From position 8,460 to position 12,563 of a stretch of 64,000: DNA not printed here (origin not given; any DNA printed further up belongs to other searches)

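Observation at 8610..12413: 1267-aa protein joining a ~500-aa Cys-rich ectodomain, a ~195-aa Gly/Ala 'glycine-zipper'-like hydrophobic region and four C-terminal repeat modules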

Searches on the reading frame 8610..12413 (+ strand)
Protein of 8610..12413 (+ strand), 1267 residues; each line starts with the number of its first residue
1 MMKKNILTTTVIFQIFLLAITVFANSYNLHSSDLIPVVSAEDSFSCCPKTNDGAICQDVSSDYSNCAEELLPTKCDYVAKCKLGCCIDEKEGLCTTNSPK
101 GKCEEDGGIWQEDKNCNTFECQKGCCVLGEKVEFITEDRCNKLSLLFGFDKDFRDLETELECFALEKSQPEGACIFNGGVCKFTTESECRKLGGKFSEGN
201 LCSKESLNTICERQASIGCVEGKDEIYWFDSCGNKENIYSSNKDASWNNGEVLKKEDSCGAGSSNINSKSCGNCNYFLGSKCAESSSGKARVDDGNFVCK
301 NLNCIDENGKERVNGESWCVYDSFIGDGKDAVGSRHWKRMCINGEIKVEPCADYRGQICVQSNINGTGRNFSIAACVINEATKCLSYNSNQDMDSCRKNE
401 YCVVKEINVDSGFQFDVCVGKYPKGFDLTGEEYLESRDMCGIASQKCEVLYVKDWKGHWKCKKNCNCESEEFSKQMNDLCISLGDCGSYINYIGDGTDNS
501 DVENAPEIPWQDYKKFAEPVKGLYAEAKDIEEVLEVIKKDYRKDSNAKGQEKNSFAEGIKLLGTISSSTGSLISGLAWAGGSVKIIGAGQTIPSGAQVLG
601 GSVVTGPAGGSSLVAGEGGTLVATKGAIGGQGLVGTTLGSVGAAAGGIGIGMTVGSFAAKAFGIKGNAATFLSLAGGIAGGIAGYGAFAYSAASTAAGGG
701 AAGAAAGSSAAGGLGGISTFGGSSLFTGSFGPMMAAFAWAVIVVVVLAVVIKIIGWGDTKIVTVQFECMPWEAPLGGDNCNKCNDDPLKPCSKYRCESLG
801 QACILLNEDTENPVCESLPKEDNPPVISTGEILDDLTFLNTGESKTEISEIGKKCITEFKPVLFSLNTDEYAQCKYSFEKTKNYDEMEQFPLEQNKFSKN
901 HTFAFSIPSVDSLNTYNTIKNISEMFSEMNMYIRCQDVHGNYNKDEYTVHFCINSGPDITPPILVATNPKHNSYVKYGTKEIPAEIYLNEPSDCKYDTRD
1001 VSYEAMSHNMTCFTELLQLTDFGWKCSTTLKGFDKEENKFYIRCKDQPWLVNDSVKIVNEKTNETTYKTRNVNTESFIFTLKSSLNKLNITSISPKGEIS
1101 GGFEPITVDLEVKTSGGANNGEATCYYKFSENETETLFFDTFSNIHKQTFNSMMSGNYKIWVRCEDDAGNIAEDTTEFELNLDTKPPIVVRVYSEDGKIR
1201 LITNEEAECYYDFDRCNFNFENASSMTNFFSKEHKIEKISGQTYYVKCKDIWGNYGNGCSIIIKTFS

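Call 5: search_protein_families(library=pfam, proteins=[window:8610-12410:+], max_evalue=0.01)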
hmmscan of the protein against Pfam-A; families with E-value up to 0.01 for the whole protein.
window:8610-12410:+ (1267 aa): 0 families

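Call 9: find_homologous_proteins(query=window:8610-12410:+, max_evalue=0.001)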
Query window:8610-12410:+ (1267 aa): 903 proteins with E <= 0.001 among 5265 candidates; the best 120 are listed.
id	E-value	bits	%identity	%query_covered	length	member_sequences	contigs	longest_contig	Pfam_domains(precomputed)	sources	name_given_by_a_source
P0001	0.0e+0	2954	100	100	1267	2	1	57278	-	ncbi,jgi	-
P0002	0.0e+0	1753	61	100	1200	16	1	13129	-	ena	-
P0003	0.0e+0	1733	61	85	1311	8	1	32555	-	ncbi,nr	ncbi:hypothetical protein CMI44_01645 [Candidatus Pacearchaeota archaeon]|nr:hypothetical protein [C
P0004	0.0e+0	1542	55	100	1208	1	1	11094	-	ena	-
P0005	0.0e+0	1524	55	99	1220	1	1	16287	-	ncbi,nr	ncbi:MAG: hypothetical protein KKF67_03010 [Nanoarchaeota archaeon]|nr:hypothetical protein [Nanoarc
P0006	0.0e+0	1507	54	100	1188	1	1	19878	-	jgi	jgi:hypothetical protein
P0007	0.0e+0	1506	54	100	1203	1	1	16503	-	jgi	jgi:hypothetical protein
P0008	0.0e+0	1434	50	99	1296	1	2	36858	-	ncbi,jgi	-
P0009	0.0e+0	1414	52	53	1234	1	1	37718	-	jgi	-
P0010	0.0e+0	1388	51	83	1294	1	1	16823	-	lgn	-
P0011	0.0e+0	1367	50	97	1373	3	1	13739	-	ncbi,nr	ncbi:MAG: hypothetical protein KJ721_00830 [Nanoarchaeota archaeon]|nr:hypothetical protein [Nanoarc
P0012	0.0e+0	1355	51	97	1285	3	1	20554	-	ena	-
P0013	0.0e+0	1351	52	96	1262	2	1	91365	-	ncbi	-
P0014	0.0e+0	1350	51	97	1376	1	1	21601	-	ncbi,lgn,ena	-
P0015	0.0e+0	1337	54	45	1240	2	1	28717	-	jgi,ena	-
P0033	0.0e+0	1241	48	97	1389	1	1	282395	-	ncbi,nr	ncbi:hypothetical protein GOV13_01890 [Candidatus Pacearchaeota archaeon]|nr:hypothetical protein [C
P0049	0.0e+0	1178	47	96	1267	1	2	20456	-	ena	-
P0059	0.0e+0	1150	46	93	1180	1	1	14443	-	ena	-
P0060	0.0e+0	1150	43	97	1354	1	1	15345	-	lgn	-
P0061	0.0e+0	1148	45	97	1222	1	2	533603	-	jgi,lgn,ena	-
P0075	0.0e+0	1116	44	100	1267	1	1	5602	-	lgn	-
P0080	0.0e+0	1103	43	97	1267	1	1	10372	-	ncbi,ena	-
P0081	0.0e+0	1103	43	99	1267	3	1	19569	-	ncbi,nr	ncbi:MAG TPA: hypothetical protein ENH46_04770 [Candidatus Pacearchaeota archaeon]|nr:hypothetical p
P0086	0.0e+0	1086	39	50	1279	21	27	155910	-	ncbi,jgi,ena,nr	ncbi:MAG: hypothetical protein QT05_C0032G0005 [archaeon GW2011_AR13]|nr:MAG: hypothetical protein Q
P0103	0.0e+0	1028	39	99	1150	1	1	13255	-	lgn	-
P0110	2.7e-296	1004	41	98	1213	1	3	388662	-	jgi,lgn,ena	jgi:hypothetical protein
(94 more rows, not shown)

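Call 14: find_encoding_contigs(protein=P0033, flank=10000, max_places=2)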
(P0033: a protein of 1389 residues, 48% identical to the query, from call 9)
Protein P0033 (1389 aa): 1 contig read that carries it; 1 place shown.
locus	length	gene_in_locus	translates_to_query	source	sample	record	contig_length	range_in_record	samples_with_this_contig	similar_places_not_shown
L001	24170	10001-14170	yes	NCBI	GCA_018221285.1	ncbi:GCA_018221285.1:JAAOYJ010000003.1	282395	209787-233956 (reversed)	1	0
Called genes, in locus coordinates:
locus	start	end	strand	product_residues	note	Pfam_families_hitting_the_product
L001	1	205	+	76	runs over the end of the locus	-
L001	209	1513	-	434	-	-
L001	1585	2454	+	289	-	-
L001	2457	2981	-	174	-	-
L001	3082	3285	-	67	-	-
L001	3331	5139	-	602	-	-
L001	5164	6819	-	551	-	PF01896:DNA_primase_S (faint)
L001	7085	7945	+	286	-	-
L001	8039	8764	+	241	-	PF00705:PCNA_N, PF02747:PCNA_C (weak)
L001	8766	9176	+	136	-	PF00293:NUDIX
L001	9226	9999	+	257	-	-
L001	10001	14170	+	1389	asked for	-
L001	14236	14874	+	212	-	-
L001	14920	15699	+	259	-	-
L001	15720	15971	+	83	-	-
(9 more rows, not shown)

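Call 15: find_encoding_contigs(protein=P0061, flank=10000, max_places=2)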
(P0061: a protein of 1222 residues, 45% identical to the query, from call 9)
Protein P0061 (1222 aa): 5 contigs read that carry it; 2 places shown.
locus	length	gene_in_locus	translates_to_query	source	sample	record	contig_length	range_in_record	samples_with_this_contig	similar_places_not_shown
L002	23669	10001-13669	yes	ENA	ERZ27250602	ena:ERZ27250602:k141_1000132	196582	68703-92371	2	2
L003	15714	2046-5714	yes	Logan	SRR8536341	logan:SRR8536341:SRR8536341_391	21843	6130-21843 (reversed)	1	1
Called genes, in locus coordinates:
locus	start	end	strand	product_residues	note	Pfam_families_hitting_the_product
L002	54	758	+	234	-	PF09335:VTT_dom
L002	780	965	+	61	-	-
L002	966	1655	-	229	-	PF09360:zf-CDGSH, PF06902:Fer4_19 (weak), PF09360:zf-CDGSH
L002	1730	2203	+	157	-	-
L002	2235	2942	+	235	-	-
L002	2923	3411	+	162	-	PF27325:MJ0538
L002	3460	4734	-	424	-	-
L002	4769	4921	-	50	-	-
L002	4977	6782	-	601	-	-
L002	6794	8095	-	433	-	PF01896:DNA_primase_S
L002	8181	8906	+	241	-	PF00705:PCNA_N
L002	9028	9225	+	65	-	-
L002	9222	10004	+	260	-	-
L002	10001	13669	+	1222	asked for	-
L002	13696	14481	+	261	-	-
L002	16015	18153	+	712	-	PF19077:Big_13 (faint)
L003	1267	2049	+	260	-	-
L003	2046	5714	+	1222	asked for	-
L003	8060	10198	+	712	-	PF19077:Big_13 (faint)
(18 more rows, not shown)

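Call 16: find_encoding_contigs(protein=P0110, flank=10000, max_places=2)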
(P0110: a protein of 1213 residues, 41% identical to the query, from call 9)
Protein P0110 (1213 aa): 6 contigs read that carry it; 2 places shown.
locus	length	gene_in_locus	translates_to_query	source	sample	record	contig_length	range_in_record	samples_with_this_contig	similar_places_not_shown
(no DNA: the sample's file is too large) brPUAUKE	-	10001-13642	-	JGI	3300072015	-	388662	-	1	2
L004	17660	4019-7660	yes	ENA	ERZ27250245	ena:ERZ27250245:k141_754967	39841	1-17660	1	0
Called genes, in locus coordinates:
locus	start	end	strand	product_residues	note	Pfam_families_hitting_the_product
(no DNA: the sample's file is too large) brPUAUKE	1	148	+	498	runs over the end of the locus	PF01336:tRNA_anti-codon, PF00152:tRNA-synt_2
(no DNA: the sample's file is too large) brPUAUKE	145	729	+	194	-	PF01966:HD (weak)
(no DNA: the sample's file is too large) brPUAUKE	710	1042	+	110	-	-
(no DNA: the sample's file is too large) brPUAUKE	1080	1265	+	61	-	PF00808:CBFD_NFYB_HMF (weak)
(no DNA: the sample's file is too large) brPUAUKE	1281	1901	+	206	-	PF09997:DUF2238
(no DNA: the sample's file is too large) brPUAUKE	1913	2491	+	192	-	-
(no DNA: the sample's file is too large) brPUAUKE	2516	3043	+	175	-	PF12836:HHH_3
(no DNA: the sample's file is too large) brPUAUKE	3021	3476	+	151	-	PF27325:MJ0538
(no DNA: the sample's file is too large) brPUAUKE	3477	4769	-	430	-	-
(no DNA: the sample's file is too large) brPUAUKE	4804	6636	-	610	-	-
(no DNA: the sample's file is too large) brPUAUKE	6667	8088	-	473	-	PF01896:DNA_primase_S (weak)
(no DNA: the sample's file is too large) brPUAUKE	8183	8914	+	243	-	PF00705:PCNA_N, PF02747:PCNA_C (faint)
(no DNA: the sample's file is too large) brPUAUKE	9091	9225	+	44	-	PF01402:RHH_1 (weak)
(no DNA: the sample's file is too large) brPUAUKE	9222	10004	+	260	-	-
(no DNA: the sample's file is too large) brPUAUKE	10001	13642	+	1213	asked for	-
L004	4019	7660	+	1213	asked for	-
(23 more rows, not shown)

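Call 19: search_protein_families(library=ncbifam, proteins=[window:8610-12410:+], max_evalue=0.1)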
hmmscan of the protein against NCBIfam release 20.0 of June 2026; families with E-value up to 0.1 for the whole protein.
window:8610-12410:+ (1267 aa): 0 families

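Call 74: list_cluster_members(proteins=[window:8610-12410:+, window:7840-8607:+, window:13232-14698:+, window:17861-20512:+])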
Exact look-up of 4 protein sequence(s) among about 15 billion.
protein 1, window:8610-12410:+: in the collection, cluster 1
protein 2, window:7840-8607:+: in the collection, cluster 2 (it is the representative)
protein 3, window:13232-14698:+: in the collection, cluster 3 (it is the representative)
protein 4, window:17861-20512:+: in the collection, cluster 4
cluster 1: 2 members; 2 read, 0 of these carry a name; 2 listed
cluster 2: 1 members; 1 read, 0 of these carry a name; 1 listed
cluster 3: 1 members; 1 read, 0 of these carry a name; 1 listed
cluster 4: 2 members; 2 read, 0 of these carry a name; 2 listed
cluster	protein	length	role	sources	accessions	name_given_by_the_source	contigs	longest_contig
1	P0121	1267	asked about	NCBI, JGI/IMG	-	-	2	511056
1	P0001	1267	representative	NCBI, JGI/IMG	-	-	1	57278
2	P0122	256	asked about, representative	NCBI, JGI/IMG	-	-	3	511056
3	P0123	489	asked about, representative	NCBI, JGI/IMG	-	-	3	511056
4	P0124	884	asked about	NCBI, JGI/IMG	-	-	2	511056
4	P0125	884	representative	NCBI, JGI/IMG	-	-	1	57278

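Call 75: find_encoding_contigs(protein=window:8610-12413:+, flank=10000, max_places=2)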
Protein window:8610-12413:+ (1267 aa): 2 contigs read that carry it; 1 place shown.
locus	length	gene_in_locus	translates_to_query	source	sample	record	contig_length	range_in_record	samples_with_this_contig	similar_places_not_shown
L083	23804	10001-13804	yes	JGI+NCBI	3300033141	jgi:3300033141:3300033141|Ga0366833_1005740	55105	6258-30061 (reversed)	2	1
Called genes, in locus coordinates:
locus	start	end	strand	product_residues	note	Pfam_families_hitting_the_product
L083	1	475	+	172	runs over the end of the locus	PF02778:tRNA_int_endo_N, PF01974:tRNA_int_endo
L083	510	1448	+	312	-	-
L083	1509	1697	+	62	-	PF00808:CBFD_NFYB_HMF (weak)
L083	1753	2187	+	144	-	-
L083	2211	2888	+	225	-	PF00932:LTD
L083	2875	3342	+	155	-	PF27325:MJ0538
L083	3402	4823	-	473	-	-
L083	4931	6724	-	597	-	-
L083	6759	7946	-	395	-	-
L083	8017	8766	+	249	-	PF00705:PCNA_N, PF02747:PCNA_C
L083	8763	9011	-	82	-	-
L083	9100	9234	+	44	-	-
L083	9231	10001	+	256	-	-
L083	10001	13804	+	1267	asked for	-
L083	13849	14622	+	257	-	-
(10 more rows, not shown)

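Call 88: find_encoding_contigs(protein=P0086, flank=10000, max_places=2)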
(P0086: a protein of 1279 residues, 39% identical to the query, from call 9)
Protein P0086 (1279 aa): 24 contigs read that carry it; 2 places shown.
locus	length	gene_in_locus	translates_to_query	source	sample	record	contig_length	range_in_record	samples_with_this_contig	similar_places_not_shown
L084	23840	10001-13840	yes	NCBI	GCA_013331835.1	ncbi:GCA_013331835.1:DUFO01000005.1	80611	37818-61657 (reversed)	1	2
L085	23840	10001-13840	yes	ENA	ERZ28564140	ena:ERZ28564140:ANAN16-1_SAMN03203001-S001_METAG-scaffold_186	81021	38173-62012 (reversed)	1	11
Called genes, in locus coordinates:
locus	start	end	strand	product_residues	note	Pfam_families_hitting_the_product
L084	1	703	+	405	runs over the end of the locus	PF12704:MacB_PCD, PF02687:FtsX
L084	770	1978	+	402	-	PF12704:MacB_PCD, PF02687:FtsX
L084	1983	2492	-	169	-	PF18306:LDcluster4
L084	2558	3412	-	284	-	-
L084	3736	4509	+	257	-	-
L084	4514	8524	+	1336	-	PF07495:Y_Y_Y (faint)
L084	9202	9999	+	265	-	-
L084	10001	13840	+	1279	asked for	-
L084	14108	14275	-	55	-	-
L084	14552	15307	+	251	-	-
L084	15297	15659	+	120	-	PF01909:NTP_transf_2, PF18765:Polbeta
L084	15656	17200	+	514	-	-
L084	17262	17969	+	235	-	PF00483:NTP_transferase, PF12804:NTP_transf_3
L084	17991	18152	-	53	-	-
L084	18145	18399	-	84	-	-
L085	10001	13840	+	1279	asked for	-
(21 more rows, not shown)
